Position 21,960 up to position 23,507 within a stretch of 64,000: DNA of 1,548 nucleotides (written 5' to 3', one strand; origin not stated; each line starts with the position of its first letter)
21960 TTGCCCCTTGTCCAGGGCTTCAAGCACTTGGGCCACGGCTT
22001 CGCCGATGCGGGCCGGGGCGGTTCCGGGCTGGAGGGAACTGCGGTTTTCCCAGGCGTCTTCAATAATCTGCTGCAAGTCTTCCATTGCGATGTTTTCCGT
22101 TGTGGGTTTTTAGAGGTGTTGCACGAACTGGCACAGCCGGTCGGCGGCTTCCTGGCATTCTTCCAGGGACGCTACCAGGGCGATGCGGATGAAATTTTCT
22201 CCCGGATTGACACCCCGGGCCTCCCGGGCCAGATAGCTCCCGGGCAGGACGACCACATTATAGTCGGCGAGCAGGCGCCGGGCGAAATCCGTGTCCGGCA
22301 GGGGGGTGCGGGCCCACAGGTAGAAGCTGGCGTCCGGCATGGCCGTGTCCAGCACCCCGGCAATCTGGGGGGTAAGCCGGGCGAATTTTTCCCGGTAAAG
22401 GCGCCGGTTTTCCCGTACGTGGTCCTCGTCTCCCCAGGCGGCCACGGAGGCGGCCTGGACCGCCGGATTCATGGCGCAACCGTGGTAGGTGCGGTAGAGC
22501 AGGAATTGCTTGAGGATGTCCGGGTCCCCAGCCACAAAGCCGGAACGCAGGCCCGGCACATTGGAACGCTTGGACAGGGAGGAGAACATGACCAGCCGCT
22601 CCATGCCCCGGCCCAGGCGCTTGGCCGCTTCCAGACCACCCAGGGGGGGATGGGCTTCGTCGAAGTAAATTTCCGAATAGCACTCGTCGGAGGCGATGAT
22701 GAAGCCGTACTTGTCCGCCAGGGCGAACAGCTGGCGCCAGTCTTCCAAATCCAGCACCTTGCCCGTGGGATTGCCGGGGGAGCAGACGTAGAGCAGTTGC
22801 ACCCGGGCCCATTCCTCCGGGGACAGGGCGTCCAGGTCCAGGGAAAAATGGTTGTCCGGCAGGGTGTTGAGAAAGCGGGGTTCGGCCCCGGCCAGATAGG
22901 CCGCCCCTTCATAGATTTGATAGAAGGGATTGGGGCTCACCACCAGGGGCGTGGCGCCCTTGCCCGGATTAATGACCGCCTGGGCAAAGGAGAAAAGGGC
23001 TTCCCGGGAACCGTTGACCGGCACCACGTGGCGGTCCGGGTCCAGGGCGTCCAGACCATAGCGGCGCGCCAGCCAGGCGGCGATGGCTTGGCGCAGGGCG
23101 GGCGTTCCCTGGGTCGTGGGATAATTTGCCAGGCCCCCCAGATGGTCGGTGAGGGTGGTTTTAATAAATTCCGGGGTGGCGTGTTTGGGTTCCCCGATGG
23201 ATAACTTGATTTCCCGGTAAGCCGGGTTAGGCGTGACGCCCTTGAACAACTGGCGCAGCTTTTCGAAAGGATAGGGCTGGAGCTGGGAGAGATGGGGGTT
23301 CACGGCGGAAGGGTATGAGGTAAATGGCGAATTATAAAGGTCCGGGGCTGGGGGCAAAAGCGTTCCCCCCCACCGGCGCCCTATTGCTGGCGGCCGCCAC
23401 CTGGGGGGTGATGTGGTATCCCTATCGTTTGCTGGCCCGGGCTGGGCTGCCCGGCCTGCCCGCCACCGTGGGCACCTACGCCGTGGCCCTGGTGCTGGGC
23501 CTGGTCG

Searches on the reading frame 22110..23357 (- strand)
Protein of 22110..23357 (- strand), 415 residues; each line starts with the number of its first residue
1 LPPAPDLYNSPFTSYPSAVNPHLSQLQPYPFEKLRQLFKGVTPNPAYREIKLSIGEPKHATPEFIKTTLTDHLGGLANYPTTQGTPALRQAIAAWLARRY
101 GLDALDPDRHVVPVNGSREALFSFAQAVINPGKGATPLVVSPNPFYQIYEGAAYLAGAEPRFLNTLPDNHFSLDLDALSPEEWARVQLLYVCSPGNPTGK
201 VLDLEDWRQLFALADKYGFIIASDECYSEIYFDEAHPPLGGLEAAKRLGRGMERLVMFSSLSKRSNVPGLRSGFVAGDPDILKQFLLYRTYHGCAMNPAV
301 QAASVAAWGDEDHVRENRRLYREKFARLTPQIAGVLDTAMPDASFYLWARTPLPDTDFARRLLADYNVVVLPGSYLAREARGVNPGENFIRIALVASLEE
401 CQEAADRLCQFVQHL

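Call 46: search_protein_families(library=pfam, proteins=[window:22110-23357:-], max_evalue=0.0001)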
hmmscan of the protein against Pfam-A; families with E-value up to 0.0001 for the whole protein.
window:22110-23357:- (415 aa): 1 family
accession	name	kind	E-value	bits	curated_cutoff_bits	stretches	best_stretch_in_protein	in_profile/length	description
PF00155.27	Aminotran_1_2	-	4e-52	178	19.7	1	50-408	4-361/361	Aminotransferase class I and II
